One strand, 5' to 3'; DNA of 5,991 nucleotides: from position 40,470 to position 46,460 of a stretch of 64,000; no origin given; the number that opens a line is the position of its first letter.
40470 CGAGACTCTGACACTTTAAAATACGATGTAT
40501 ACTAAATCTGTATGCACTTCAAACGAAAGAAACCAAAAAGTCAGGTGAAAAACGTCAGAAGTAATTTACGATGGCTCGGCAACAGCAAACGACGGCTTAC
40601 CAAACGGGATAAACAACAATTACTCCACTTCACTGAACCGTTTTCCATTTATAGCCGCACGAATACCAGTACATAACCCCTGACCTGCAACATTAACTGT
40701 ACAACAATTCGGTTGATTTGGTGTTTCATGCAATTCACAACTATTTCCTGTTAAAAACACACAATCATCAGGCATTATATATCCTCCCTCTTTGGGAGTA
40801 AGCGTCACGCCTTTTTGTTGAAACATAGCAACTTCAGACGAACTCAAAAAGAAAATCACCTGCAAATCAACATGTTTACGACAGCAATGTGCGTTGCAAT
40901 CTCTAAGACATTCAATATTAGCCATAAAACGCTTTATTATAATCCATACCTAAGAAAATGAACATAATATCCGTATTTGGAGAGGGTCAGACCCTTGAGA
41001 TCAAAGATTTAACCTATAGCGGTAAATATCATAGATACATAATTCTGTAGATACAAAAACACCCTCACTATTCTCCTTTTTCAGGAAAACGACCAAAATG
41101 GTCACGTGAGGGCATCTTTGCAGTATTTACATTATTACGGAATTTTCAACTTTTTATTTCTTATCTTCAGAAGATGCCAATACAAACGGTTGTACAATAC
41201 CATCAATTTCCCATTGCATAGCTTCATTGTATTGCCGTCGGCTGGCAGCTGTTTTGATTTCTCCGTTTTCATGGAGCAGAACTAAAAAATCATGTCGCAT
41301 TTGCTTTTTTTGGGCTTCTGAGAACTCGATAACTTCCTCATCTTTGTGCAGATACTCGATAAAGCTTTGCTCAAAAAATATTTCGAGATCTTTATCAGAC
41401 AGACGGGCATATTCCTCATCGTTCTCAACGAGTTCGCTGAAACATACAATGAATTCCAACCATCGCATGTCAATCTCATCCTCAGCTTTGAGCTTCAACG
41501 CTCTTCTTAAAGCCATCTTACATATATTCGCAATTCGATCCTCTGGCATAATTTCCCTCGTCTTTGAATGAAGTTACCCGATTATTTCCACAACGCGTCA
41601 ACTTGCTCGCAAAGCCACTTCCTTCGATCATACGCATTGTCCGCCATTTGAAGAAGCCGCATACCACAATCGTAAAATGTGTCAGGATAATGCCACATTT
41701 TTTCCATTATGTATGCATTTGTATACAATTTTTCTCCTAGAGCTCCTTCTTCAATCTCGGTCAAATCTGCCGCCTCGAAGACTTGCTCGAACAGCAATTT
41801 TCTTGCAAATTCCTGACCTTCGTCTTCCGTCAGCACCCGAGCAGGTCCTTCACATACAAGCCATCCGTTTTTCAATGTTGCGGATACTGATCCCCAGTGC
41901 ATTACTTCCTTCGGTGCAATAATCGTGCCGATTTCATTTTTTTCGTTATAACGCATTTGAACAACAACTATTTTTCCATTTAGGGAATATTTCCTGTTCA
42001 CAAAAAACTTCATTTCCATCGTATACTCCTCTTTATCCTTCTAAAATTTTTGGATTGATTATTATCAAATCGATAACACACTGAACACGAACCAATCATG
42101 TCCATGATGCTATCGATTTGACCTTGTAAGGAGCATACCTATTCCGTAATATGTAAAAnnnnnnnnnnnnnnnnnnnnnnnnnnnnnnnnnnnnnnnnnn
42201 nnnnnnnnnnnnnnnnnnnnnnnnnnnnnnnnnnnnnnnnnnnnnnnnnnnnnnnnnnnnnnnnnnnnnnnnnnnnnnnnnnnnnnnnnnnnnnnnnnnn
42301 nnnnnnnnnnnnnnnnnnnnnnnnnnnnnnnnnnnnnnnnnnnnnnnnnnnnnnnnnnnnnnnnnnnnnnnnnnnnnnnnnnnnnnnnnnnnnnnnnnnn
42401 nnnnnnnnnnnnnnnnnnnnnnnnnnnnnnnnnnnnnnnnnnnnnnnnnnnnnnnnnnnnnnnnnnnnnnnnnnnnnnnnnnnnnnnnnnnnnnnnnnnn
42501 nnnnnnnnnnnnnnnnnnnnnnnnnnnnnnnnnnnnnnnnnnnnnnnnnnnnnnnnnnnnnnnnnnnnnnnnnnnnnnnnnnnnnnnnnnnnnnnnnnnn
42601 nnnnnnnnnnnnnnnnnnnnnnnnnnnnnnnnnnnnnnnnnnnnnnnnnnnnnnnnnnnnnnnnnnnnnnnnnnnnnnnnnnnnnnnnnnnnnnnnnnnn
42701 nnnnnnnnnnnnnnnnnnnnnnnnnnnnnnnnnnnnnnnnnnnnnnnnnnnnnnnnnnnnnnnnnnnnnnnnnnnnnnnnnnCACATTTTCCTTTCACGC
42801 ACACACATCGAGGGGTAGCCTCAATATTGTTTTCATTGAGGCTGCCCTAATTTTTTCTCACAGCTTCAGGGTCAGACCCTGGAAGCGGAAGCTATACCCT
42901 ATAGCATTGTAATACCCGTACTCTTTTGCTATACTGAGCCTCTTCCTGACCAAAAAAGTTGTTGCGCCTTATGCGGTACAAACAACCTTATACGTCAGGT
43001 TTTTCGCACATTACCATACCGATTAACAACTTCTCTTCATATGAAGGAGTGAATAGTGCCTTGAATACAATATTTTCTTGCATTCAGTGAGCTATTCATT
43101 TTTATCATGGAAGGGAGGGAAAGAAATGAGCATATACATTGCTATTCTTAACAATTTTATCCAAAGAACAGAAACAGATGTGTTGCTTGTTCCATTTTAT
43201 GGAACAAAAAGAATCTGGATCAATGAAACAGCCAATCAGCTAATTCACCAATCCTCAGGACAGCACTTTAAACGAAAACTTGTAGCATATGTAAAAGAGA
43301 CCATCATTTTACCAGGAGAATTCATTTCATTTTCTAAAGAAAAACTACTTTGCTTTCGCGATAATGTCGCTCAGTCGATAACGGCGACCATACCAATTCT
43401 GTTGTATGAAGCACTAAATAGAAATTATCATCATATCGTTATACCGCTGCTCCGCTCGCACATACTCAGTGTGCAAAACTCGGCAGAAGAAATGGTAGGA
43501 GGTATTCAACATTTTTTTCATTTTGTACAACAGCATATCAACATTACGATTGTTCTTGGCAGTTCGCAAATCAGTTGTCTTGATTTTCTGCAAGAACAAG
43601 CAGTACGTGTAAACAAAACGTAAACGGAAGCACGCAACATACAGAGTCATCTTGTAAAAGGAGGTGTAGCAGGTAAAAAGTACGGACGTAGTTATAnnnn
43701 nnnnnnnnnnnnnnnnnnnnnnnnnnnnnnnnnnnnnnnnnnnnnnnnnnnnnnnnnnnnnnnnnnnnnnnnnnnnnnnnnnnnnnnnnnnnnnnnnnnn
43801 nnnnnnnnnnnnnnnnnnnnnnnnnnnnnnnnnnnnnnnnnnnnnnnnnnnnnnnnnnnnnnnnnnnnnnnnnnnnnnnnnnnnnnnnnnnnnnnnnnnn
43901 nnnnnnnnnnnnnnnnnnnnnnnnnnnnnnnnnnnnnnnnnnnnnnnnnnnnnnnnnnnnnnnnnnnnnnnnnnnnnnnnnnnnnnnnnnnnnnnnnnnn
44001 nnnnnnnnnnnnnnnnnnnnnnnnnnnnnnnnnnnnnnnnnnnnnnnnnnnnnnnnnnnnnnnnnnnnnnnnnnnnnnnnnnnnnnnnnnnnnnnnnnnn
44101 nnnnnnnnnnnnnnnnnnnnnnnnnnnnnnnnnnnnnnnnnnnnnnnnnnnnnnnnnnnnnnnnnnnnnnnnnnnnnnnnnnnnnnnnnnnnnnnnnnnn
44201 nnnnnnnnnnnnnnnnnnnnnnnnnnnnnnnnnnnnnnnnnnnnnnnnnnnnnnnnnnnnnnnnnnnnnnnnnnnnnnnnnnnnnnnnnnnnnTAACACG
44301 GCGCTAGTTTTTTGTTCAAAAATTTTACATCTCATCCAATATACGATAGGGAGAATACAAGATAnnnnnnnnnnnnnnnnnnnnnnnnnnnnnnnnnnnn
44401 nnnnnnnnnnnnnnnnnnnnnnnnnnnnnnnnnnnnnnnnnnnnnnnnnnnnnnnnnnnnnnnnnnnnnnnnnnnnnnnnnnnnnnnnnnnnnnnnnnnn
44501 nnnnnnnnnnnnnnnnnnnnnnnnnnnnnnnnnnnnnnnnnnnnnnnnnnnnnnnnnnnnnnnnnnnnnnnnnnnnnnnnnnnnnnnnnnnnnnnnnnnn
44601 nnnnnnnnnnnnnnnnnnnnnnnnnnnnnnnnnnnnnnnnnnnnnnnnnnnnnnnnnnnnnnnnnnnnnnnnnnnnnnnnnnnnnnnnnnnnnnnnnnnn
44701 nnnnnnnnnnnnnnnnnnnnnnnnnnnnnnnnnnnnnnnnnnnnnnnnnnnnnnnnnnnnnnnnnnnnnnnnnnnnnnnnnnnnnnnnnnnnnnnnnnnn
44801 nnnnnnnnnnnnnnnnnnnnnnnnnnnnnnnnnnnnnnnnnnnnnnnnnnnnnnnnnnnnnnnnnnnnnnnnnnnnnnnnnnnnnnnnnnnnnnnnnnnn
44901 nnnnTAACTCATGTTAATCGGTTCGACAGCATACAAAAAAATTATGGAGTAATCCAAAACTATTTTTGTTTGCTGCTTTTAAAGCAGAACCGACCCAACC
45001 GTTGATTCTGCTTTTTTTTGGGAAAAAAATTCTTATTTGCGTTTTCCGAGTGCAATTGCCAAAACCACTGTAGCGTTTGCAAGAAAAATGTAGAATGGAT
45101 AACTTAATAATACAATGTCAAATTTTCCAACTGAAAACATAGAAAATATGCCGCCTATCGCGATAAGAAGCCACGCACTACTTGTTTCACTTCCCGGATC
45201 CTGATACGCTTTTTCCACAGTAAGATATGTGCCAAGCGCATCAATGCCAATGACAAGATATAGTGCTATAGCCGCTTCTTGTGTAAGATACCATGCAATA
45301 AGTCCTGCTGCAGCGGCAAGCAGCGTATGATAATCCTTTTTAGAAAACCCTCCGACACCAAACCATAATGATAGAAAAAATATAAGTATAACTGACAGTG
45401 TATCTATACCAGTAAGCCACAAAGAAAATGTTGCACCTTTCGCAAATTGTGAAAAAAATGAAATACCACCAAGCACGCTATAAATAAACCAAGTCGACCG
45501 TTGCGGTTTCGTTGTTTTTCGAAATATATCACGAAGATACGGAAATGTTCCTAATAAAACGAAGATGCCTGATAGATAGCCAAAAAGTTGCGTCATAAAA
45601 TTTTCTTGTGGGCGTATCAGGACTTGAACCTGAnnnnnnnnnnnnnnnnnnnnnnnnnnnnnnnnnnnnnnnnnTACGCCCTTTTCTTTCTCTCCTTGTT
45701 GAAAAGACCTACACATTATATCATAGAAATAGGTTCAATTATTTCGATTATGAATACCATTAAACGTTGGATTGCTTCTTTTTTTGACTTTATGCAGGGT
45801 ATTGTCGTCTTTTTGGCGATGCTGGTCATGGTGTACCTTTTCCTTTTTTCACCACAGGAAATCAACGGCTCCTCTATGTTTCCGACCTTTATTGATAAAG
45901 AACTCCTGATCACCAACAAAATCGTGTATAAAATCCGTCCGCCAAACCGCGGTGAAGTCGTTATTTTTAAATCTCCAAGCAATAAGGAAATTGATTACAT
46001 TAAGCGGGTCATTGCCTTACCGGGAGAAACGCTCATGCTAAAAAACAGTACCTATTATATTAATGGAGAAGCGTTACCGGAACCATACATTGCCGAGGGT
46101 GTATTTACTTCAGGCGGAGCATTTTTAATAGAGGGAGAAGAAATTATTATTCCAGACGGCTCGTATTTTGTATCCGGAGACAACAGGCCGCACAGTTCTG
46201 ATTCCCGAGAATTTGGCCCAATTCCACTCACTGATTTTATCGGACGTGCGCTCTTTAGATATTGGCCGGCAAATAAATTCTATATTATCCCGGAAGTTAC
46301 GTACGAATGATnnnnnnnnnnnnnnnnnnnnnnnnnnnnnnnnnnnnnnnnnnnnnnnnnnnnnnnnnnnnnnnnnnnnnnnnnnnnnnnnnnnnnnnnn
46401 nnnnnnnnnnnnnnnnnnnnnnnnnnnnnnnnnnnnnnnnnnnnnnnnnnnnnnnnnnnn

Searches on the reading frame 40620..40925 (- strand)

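Call 3: search_protein_families(library=pfam, proteins=[window:40620-40925:-], max_evalue=1)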
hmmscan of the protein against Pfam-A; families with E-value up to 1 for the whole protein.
window:40620-40925:- (101 aa): 1 family
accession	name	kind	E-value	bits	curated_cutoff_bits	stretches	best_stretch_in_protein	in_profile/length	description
PF25701.1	RRM_YTH1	-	0.21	11.9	35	0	6-34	15-43/75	YTH1-like RRM domain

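Call 4: search_protein_families(library=padloc, proteins=[window:40620-40925:-], max_evalue=1)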
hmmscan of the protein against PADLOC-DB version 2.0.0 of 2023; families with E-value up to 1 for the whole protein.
window:40620-40925:- (101 aa): 0 families

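Call 5: search_protein_families(library=ncbifam, proteins=[window:40620-40925:-], max_evalue=1)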
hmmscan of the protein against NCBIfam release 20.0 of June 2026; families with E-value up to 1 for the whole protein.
window:40620-40925:- (101 aa): 0 families

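Call 6: search_protein_families(library=phrogs, proteins=[window:40620-40925:-], max_evalue=1)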
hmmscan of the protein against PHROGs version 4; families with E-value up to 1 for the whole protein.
window:40620-40925:- (101 aa): 0 families

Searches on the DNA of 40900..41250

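Call 43: search_rna_families(source=window, start=40900, end=41250, threshold=evalue, max_evalue=10, show_alignments=2)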
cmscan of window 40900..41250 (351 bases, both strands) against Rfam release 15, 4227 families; matches with E-value up to 10: 3.
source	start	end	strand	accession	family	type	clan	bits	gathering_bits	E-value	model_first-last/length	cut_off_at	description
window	41057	41113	-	RF02968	DUF3800-IX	Gene; sRNA;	-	22.6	36.8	0.017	1-67/67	no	DUF3800-IX RNA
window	41071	41111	-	RF02929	algC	Cis-reg;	-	14.5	33.8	4.2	1-52/52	no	algC RNA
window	41085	41169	-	RF01459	rliE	Gene; sRNA;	-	14.4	90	5.3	1-222/222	no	Listeria sRNA rliE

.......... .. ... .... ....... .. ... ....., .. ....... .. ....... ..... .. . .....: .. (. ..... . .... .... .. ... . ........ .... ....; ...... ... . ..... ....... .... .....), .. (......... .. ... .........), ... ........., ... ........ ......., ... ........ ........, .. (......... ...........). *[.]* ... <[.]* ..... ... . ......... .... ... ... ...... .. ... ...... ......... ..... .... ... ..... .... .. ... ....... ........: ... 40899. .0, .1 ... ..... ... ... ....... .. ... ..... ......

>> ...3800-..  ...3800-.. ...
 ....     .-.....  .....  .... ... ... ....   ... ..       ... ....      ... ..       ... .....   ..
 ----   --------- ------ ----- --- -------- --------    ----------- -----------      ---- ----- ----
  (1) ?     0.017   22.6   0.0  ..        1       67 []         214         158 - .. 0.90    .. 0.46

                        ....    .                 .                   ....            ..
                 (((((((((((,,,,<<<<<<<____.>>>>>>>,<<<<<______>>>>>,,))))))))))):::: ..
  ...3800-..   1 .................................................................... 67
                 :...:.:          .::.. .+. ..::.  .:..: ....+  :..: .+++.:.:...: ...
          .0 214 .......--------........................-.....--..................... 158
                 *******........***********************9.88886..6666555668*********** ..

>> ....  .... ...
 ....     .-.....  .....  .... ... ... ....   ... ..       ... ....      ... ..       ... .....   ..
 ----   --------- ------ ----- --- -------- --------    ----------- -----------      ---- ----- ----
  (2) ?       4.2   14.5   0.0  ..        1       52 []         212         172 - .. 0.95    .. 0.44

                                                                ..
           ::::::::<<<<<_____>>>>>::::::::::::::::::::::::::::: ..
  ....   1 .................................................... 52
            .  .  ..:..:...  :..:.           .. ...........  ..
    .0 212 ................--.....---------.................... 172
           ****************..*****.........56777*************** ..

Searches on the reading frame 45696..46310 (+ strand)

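Call 97: search_protein_families(library=pfam, proteins=[window:45696-46310:+], max_evalue=0.01)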
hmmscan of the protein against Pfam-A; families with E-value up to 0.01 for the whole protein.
window:45696-46310:+ (204 aa): 1 family
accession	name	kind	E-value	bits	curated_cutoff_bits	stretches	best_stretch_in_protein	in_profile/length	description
PF10502.14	Peptidase_S26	-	1.3e-45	155.8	22.9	1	32-190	4-168/168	Signal peptidase, peptidase S26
